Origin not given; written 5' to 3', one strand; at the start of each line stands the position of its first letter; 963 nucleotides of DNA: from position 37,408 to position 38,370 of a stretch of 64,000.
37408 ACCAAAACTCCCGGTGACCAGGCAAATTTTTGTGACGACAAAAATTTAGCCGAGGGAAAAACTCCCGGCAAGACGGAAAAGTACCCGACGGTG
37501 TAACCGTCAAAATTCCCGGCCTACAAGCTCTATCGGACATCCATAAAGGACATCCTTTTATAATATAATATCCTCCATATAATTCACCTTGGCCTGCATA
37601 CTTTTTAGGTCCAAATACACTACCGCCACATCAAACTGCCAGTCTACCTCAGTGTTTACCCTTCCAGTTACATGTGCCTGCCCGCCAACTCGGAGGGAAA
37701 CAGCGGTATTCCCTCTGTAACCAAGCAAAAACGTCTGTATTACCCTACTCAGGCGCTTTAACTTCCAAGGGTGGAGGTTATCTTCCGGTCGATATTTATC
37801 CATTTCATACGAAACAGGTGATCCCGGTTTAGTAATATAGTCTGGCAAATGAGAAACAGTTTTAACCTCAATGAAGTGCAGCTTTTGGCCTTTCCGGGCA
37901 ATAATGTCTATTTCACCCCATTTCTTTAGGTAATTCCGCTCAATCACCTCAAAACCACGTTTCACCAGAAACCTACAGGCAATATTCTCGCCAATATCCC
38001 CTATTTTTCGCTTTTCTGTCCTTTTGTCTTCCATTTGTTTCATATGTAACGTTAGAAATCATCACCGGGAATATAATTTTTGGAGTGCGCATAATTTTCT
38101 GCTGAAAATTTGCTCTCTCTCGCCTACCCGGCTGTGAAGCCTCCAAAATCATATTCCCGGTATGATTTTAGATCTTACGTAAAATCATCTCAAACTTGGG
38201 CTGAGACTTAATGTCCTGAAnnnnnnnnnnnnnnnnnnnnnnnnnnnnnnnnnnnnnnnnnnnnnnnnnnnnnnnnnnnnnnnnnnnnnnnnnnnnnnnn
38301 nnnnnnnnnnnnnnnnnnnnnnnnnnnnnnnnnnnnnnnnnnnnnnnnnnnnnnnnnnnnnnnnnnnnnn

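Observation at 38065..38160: Family B: a conserved core of about 78 nt in three copies, each nested in a different self-complementary flank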

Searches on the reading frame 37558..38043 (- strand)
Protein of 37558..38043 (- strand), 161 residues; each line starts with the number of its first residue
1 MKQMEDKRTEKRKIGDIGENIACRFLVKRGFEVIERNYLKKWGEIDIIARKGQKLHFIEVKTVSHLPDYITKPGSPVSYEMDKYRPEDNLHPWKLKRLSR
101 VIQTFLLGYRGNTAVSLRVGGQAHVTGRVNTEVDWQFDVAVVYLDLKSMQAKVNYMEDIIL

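Call 31: find_homologous_proteins(query=window:37558-38043:-, max_evalue=1e-20)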
Query window:37558-38043:- (161 aa): 2819 proteins with E <= 1e-20 among 3043 candidates; the best 120 are listed.
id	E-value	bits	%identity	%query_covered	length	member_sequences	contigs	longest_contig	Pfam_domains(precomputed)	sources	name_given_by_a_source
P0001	1.2e-102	358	99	100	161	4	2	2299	PF02021.24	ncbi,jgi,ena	jgi:hypothetical protein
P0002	7.7e-72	258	74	100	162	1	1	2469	PF02021.24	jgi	jgi:Holliday junction resolvase-like predicted endonuclease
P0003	8.4e-70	252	76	100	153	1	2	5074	PF02021.24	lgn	-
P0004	4.2e-68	246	78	100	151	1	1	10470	PF02021.24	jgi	jgi:putative endonuclease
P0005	2.2e-67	244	73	98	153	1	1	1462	PF02021.24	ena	-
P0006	3.4e-66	240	74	100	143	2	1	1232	PF02021.24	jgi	-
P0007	4.9e-66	240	74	98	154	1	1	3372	PF02021.24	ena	-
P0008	1.5e-64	235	71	98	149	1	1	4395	PF02021.24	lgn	-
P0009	1.9e-64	234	72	100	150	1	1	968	PF02021.24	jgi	jgi:putative endonuclease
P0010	2.2e-64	234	73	99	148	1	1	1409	PF02021.24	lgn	-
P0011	2.6e-64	234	70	97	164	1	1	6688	PF02021.24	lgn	-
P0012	4.6e-64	233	73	97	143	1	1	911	PF02021.24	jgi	jgi:putative endonuclease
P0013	8.4e-64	232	68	98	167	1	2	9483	PF02021.24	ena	-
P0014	8.7e-64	232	76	100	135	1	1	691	PF02021.24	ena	-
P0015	9.3e-64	232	72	100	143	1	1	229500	PF02021.24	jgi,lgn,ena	-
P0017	3.5e-63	230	71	97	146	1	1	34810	PF02021.24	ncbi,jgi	jgi:putative endonuclease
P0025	2.0e-61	225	72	97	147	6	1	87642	PF02021.24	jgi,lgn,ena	jgi:putative endonuclease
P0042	1.0e-58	216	72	97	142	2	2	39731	PF02021.24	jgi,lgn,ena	jgi:putative endonuclease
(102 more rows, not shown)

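Call 32: find_encoding_contigs(protein=P0004, flank=2500, max_places=3)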
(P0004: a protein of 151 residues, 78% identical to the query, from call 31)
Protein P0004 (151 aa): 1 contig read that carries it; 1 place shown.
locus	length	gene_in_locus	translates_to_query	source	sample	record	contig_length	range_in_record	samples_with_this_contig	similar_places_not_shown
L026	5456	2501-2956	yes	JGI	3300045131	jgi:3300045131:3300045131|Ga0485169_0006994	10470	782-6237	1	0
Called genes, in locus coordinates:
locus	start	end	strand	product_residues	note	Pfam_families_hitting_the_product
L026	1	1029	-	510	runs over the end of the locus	PF01743:PolyA_pol, PF12627:PolyA_pol_RNAbd, PF01966:HD, PF13735:tRNA_NucTran2_2 (weak)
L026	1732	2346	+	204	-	PF03848:TehB (weak), PF13489:Methyltransf_23, PF13847:Methyltransf_31, PF08241:Methyltransf_11, PF08242:Methyltransf_12, PF13649:Methyltransf_25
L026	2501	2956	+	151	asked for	PF02021:UPF0102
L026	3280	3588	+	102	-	PF12647:RNHCP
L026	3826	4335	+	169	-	-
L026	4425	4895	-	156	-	-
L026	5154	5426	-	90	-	PF00216:Bac_DNA_binding, PF18291:HU-HIG (weak)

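Call 33: find_encoding_contigs(protein=P0017, flank=2500, max_places=3)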
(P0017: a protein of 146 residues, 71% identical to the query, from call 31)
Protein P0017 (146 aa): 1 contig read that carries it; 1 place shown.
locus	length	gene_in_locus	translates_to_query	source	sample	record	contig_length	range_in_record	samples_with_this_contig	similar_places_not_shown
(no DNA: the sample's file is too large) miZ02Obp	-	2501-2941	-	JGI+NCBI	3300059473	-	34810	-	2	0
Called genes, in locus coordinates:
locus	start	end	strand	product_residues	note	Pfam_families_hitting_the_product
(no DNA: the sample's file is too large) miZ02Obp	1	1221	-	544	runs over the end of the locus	PF01743:PolyA_pol, PF12627:PolyA_pol_RNAbd, PF01966:HD, PF13735:tRNA_NucTran2_2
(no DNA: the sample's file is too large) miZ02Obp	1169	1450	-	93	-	-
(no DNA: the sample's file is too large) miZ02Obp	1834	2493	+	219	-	PF13489:Methyltransf_23, PF03848:TehB, PF02353:CMAS (weak), PF13847:Methyltransf_31, PF08241:Methyltransf_11, PF08242:Methyltransf_12, PF13649:Methyltransf_25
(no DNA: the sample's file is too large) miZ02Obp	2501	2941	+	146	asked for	PF02021:UPF0102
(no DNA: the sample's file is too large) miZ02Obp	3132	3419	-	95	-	-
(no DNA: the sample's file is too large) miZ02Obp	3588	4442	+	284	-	-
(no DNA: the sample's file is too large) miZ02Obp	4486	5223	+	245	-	-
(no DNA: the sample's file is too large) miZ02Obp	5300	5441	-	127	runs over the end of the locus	-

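Call 34: find_encoding_contigs(protein=P0025, flank=2500, max_places=3)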
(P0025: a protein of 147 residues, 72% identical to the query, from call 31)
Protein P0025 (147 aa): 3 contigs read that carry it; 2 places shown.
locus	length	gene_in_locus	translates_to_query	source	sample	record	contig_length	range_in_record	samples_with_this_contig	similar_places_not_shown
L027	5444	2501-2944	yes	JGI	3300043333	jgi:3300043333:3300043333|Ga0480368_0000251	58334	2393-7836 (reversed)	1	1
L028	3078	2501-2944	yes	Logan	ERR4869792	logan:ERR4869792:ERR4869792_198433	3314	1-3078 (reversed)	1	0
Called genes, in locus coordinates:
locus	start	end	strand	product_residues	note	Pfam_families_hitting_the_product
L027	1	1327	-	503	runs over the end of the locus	PF01743:PolyA_pol, PF12627:PolyA_pol_RNAbd, PF01966:HD, PF13735:tRNA_NucTran2_2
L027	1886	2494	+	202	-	PF13489:Methyltransf_23, PF13847:Methyltransf_31, PF08241:Methyltransf_11, PF08242:Methyltransf_12, PF13649:Methyltransf_25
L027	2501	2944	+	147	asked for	PF02021:UPF0102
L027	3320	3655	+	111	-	PF12647:RNHCP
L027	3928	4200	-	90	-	PF00216:Bac_DNA_binding, PF18291:HU-HIG (weak)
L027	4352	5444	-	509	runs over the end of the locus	PF12072:RNase_Y_N, PF00013:KH_1, PF08668:HDOD (faint), PF01966:HD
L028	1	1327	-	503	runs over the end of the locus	PF01743:PolyA_pol, PF12627:PolyA_pol_RNAbd, PF01966:HD, PF13735:tRNA_NucTran2_2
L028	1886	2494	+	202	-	PF13489:Methyltransf_23, PF13847:Methyltransf_31, PF08241:Methyltransf_11, PF08242:Methyltransf_12, PF13649:Methyltransf_25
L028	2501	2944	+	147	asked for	PF02021:UPF0102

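Call 35: find_encoding_contigs(protein=P0042, flank=2500, max_places=3)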
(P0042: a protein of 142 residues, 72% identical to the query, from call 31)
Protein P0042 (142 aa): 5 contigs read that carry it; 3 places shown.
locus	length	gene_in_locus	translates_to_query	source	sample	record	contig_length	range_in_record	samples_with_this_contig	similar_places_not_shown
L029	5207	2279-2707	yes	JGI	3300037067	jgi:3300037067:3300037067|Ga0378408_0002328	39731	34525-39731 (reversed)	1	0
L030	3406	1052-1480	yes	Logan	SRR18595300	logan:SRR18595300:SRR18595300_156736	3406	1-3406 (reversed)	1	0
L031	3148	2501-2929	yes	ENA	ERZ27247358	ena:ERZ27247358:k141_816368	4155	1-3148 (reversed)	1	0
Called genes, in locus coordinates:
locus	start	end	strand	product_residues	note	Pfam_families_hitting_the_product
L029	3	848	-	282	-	?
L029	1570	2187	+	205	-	PF02353:CMAS (faint), PF13489:Methyltransf_23, PF03291:mRNA_G-N7_MeTrfase (weak), PF13847:Methyltransf_31, PF08241:Methyltransf_11, PF08242:Methyltransf_12, PF13649:Methyltransf_25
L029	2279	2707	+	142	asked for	PF02021:UPF0102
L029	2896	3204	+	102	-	PF08209:Sgf11 (weak), PF12647:RNHCP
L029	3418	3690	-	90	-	PF00216:Bac_DNA_binding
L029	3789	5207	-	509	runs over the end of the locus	PF12072:RNase_Y_N, PF00013:KH_1, PF01966:HD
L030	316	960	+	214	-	PF02353:CMAS (faint), PF03291:mRNA_G-N7_MeTrfase (weak), PF13489:Methyltransf_23, PF13847:Methyltransf_31, PF08241:Methyltransf_11, PF08242:Methyltransf_12, PF13649:Methyltransf_25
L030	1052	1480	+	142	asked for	PF02021:UPF0102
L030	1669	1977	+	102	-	PF08209:Sgf11 (weak), PF12647:RNHCP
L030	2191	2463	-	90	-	PF00216:Bac_DNA_binding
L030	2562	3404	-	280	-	?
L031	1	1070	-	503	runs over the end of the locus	PF01743:PolyA_pol, PF12627:PolyA_pol_RNAbd, PF01966:HD, PF13735:tRNA_NucTran2_2 (weak)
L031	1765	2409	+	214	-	PF02353:CMAS (faint), PF03291:mRNA_G-N7_MeTrfase (weak), PF13489:Methyltransf_23, PF13847:Methyltransf_31, PF08241:Methyltransf_11, PF08242:Methyltransf_12, PF13649:Methyltransf_25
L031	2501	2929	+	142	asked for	PF02021:UPF0102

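Call 39: find_encoding_contigs(protein=window:37558-38043:-, flank=1500, max_places=10)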
Protein window:37558-38043:- (161 aa): 10 contigs read that carry it; 6 places shown.
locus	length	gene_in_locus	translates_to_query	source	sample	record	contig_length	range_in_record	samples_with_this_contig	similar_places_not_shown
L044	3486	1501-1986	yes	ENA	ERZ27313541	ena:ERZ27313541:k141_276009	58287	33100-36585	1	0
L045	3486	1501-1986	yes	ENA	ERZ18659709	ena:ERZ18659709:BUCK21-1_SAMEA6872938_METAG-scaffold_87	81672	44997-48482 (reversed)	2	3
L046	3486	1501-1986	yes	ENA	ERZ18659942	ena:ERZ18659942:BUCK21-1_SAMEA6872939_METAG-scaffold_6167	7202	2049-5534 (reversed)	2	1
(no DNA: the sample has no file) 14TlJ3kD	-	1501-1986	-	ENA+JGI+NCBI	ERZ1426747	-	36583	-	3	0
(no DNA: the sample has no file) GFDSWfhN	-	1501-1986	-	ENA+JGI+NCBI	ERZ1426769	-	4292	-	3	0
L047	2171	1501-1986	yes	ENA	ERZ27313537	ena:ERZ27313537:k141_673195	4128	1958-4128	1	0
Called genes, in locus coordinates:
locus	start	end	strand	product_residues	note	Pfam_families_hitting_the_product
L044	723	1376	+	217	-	PF13489:Methyltransf_23, PF13847:Methyltransf_31, PF08241:Methyltransf_11, PF08242:Methyltransf_12, PF13649:Methyltransf_25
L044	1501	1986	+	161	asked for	PF02021:UPF0102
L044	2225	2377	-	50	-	-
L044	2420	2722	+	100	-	PF12647:RNHCP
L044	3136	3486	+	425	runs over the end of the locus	PF13385:Laminin_G_3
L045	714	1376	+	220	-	PF13489:Methyltransf_23, PF13847:Methyltransf_31, PF08241:Methyltransf_11, PF08242:Methyltransf_12, PF13649:Methyltransf_25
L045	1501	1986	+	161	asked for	PF02021:UPF0102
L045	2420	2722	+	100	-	PF12647:RNHCP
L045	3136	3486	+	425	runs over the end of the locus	PF13385:Laminin_G_3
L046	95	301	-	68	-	-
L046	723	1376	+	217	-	PF13489:Methyltransf_23, PF13847:Methyltransf_31, PF08241:Methyltransf_11, PF08242:Methyltransf_12, PF13649:Methyltransf_25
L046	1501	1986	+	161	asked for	PF02021:UPF0102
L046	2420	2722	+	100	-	PF12647:RNHCP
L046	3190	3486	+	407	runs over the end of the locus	PF13385:Laminin_G_3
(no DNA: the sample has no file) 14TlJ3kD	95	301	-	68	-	-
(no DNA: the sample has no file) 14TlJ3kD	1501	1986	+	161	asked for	PF02021:UPF0102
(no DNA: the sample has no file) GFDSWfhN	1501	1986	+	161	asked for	PF02021:UPF0102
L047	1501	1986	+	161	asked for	PF02021:UPF0102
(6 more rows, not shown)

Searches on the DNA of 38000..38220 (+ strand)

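Call 7: search_rna_families(source=window, start=38000, end=38220, threshold=evalue, max_evalue=10, show_alignments=2)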
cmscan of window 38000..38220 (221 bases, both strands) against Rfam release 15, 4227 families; matches with E-value up to 10: 6.
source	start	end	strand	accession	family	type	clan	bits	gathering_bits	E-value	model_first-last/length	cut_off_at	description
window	38055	38169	-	RF04205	MIR2606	Gene; miRNA;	-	17.8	139.7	3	1-165/165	no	MIR2606 microRNA precursor family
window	38011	38079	+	RF02256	adapt33_2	Gene; lncRNA;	-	17.7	60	1.7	1-71/71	no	Adaptive response 33 conserved region 2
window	38062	38163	+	RF03714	MIR774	Gene; miRNA;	-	16.4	80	1.3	1-98/98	no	MIR774 microRNA precursor family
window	38017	38092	+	RF02192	TCL6_2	Gene; lncRNA;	-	15.1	45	1.5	53-126/126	no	T-cell leukemia/lymphoma 6 conserved region 2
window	38027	38072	-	RF01279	snoR53Y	Gene; snRNA; snoRNA; CD-box;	CL00080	13.9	43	6.8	1-76/76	no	Small nucleolar RNA snoR53Y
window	38063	38160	+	RF01479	rli48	Gene; sRNA;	-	13.6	100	9.1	1-149/149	no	Listeria sRNA rli48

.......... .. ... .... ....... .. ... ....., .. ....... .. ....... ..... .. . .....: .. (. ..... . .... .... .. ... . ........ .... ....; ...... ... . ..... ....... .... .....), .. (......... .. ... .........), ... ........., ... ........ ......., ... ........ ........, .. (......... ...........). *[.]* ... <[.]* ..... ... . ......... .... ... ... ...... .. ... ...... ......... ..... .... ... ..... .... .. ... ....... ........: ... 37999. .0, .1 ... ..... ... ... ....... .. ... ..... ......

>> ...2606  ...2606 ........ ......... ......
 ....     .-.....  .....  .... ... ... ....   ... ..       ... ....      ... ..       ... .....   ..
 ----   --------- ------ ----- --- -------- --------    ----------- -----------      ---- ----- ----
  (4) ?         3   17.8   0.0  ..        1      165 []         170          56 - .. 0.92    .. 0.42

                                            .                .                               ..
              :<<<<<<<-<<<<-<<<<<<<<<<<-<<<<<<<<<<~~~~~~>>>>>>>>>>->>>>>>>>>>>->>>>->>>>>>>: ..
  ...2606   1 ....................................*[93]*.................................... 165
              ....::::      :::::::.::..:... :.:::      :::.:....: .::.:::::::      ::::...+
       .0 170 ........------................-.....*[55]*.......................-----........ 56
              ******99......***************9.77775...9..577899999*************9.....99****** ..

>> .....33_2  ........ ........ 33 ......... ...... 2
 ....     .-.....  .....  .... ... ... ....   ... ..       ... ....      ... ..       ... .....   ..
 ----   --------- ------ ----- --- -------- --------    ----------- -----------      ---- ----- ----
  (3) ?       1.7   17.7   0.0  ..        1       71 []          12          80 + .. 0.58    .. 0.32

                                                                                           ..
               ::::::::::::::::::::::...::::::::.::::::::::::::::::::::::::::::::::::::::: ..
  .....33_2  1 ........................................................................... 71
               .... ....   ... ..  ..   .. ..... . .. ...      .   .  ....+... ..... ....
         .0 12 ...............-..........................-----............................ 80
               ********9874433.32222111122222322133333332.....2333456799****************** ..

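Call 60: build_rna_model(alignment_id=A2, structure=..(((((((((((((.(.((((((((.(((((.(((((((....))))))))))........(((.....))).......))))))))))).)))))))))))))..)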
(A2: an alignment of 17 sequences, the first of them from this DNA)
Model R1 built from alignment A2 (17 sequences, 107 columns); structure: as given.
model positions 102; base pairs 37; branch points 1; effective number of sequences 0.78; information 0.59 bits per position. Calibrated on 0.2 Mb of random sequence (short: E-values are rough).
structure used (alignment columns):
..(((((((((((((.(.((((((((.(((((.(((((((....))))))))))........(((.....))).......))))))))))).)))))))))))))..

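Call 61: search_with_rna_model(model_id=R1, sources=[window, L001, L006, L007, L009, L010, L011, L012, L013, L014, L015, L016, L017, L019, L020, L021, L022, L023, L024, L025, L026, L027, L029, L048, L049, L050, L051], max_evalue=10)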
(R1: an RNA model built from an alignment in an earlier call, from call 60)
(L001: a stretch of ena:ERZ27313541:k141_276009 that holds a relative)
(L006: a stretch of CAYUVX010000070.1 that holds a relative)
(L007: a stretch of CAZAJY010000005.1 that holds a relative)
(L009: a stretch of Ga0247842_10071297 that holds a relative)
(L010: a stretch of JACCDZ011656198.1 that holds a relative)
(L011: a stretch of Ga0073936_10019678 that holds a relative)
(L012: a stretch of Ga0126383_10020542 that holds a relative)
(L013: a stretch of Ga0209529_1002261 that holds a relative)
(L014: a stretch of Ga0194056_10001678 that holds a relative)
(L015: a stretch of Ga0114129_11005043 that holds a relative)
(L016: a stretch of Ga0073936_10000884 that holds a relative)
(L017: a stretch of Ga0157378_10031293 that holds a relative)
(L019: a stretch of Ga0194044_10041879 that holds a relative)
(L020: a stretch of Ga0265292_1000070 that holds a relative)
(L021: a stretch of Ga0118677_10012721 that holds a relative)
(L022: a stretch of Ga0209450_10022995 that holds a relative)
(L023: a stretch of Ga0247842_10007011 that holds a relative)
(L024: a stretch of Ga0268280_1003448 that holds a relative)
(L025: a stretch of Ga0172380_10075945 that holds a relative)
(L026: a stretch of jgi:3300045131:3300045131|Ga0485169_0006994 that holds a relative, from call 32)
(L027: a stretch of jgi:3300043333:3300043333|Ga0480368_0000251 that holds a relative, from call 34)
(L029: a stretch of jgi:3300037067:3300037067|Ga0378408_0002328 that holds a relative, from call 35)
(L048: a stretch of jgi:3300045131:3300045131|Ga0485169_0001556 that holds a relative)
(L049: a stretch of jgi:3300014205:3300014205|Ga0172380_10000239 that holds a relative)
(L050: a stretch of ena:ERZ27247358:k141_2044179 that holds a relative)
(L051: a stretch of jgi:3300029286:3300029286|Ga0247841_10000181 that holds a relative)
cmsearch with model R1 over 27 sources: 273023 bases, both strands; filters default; matches with E-value up to 10: 49.
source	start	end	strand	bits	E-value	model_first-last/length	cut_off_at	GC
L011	1618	1719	-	122.8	3.7e-27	1-102/102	no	0.38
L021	10559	10660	+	122.8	3.7e-27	1-102/102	no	0.38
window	45775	45876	-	118.9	3.4e-26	1-102/102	no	0.36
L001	10986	11087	+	118.9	3.4e-26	1-102/102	no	0.36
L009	1299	1400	+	117.4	8.1e-26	1-102/102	no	0.38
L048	2031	2132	+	117.3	8.4e-26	1-102/102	no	0.36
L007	533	634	-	117.1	9.6e-26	1-102/102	no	0.44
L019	1053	1154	+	116.5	1.3e-25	1-102/102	no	0.41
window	57194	57294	+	116.3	1.5e-25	1-102/102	no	0.43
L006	3347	3449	-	116.3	1.5e-25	1-102/102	no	0.39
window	38062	38163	+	115.2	2.8e-25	1-102/102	no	0.44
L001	18699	18800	-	115.2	2.8e-25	1-102/102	no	0.44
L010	1213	1315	+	113.6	6.9e-25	1-102/102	no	0.36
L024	4842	4943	-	111.2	2.8e-24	1-102/102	no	0.41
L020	5257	5358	+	110.2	4.7e-24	1-102/102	no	0.37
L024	595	695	-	109.6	6.9e-24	1-102/102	no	0.49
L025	1373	1475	-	108.4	1.3e-23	1-102/102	no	0.41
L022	317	418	-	106.3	4.4e-23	1-102/102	no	0.43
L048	898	998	+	103.4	2.3e-22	1-102/102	no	0.44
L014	5347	5448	-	102.7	3.4e-22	1-102/102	no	0.43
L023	699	799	-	100.9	9.7e-22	1-102/102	no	0.41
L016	5804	5889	-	87.7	1.7e-18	17-102/102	5'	0.45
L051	13573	13675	-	48.8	7e-09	1-102/102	no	0.42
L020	2181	2283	-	48.6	8.2e-09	1-102/102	no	0.5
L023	3890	3992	+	44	1.1e-07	1-102/102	no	0.37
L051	9851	9955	-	31.5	0.00013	1-102/102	no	0.43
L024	4842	4943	+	29.6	0.00039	1-102/102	no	0.41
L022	317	418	+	27.2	0.0016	1-102/102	no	0.43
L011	1618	1719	+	26.9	0.0019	1-102/102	no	0.38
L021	10559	10660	-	26.9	0.0019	1-102/102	no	0.38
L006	3347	3449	+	26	0.003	1-102/102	no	0.39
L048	2031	2132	-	24.8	0.0063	1-102/102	no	0.36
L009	1299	1400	-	23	0.018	1-102/102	no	0.38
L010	1213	1315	-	22.3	0.026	1-102/102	no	0.36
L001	10986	11087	-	22.1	0.029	1-102/102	no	0.36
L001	18699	18800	+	21.9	0.032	1-102/102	no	0.44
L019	1053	1154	-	21.4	0.043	1-102/102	no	0.41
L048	898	998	-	19.4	0.14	1-102/102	no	0.44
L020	5257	5358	-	18.7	0.2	1-102/102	no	0.37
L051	9416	9509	+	18.7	0.2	1-102/102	no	0.46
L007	533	634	+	18.7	0.2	1-102/102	no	0.44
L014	5347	5448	+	15.7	1.1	1-102/102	no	0.43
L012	250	331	+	14.8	1.9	1-102/102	no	0.54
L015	189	225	+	14.2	2.6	1-102/102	no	0.51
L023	699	799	+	13.9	3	1-102/102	no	0.41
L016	4437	4459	+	12.6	6.3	29-51/102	no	0.3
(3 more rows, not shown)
